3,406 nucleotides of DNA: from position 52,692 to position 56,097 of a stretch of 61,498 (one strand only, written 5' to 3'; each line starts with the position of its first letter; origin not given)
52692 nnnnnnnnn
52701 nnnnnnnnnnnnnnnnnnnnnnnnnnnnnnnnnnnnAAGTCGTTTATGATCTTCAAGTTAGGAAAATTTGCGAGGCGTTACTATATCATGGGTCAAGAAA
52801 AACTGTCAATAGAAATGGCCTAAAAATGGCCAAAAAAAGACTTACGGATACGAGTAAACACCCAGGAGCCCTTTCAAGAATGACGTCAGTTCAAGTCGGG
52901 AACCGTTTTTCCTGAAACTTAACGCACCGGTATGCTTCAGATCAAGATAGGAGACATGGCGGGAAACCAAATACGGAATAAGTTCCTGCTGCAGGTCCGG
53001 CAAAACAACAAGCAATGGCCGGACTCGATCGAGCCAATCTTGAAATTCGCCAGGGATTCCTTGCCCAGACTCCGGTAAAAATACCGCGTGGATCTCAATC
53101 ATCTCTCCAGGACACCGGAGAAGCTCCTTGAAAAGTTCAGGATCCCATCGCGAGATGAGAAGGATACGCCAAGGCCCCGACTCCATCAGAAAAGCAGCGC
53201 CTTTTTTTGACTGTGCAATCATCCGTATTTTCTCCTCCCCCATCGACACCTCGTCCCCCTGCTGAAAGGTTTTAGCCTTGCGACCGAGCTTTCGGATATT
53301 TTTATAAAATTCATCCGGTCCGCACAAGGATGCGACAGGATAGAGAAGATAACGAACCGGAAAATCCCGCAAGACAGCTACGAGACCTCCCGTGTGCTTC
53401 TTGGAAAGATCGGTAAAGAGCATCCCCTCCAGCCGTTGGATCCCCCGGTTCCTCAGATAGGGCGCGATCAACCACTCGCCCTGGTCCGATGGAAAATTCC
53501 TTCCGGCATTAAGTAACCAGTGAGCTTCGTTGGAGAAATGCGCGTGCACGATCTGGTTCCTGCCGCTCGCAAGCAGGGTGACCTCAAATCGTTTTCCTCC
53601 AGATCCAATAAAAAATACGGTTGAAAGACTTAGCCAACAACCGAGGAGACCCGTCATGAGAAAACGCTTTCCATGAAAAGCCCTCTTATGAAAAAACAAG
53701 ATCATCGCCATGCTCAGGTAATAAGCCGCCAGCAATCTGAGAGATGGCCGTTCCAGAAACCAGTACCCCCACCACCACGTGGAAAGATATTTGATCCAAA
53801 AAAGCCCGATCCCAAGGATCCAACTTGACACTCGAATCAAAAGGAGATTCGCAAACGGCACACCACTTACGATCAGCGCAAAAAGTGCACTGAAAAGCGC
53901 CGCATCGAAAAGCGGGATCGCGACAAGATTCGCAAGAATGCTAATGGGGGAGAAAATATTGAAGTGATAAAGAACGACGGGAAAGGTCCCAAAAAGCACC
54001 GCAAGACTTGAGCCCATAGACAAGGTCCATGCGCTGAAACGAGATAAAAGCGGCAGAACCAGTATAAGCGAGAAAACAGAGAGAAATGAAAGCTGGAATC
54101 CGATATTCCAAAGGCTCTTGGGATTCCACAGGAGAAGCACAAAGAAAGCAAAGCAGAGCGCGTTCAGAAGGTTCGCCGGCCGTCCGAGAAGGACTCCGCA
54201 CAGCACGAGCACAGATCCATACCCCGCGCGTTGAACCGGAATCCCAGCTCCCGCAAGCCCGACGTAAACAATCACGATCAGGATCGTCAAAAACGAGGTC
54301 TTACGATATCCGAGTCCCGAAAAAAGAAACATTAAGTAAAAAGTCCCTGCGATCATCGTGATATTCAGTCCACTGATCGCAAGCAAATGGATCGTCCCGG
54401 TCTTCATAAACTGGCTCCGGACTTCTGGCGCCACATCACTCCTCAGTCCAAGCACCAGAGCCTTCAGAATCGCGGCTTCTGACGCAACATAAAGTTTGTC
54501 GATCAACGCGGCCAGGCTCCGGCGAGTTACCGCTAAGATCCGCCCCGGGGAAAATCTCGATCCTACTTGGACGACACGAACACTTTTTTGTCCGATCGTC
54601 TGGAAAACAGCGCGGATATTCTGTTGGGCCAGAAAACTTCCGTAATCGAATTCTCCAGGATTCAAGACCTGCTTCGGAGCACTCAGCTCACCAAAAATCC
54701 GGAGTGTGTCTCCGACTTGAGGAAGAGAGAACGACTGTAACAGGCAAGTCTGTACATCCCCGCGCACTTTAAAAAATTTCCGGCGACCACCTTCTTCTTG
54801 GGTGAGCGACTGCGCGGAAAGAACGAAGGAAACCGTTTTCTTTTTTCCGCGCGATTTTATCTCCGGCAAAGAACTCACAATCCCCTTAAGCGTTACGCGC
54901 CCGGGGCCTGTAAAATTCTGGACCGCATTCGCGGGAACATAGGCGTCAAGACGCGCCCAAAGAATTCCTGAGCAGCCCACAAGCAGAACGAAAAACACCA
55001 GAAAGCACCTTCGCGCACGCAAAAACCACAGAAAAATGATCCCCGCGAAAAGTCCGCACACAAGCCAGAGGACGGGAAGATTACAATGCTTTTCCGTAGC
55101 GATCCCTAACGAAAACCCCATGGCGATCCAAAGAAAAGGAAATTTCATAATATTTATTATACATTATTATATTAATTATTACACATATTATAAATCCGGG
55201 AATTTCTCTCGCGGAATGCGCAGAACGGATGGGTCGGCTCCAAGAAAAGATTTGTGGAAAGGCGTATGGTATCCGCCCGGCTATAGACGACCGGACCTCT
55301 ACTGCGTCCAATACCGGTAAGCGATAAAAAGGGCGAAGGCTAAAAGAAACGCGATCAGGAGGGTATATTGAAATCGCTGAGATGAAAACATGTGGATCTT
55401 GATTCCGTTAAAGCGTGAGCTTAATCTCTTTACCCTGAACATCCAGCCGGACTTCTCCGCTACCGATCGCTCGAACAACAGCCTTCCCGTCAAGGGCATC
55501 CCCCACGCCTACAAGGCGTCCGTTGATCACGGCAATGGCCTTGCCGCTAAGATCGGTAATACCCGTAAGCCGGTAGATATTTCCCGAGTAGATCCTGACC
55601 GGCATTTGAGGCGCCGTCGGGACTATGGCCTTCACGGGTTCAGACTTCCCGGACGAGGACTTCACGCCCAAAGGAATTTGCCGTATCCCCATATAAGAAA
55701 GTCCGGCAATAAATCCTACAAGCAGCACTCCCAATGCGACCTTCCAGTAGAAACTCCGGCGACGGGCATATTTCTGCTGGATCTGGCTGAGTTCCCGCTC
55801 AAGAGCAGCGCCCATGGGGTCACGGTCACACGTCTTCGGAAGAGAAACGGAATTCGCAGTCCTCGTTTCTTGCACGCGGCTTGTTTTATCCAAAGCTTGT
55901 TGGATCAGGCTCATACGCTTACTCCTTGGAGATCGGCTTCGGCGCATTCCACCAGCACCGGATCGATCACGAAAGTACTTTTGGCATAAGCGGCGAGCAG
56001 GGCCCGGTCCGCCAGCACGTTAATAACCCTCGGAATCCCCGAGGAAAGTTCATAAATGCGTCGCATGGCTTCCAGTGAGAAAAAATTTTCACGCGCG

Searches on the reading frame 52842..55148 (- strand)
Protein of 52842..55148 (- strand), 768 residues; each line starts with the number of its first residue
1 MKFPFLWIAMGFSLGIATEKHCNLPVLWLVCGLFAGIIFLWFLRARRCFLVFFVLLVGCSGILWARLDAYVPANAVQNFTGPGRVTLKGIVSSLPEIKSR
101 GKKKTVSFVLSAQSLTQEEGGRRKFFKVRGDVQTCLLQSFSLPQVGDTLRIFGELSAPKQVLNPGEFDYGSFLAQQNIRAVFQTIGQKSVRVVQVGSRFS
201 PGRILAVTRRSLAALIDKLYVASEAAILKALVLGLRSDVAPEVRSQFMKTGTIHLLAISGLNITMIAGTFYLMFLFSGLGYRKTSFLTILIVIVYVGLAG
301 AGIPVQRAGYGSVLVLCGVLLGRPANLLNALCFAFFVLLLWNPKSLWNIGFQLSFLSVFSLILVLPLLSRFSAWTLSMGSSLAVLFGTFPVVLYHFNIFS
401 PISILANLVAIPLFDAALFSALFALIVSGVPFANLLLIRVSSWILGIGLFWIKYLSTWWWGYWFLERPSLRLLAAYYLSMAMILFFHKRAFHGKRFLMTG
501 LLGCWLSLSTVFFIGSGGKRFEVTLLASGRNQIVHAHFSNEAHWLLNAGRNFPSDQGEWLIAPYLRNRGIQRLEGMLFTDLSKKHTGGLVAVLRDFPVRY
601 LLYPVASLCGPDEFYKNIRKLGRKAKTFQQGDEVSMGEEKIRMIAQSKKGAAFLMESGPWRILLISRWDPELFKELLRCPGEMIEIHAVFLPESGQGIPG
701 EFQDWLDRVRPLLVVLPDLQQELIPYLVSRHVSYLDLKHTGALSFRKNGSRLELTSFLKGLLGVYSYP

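Call 9: search_protein_families(library=pfam, proteins=[window:52842-55148:-], max_evalue=0.001)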
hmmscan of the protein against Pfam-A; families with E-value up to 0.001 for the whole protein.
window:52842-55148:- (768 aa): 2 families
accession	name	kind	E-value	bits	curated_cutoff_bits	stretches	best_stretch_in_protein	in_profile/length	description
PF03772.21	Competence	-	1.6e-52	179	23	1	231-488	1-268/270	Competence protein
PF13567.11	DUF4131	-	8.6e-24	84.5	31.6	1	27-182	7-157/165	Domain of unknown function (DUF4131)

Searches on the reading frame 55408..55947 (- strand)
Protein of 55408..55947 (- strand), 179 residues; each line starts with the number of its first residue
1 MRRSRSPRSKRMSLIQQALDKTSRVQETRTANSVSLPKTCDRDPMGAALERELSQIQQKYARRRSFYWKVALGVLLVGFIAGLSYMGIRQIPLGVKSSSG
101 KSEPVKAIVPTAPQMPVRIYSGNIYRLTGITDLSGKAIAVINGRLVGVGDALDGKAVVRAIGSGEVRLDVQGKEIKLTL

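Call 9: search_protein_families(library=pfam, proteins=[window:55408-55947:-], max_evalue=0.001)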
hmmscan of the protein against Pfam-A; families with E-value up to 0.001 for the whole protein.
window:55408-55947:- (179 aa): 1 family
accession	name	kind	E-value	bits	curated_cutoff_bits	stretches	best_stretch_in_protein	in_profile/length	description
PF23862.1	CdsD_C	-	0.00018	21.9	27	1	125-172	3-50/56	CdsD C-terminal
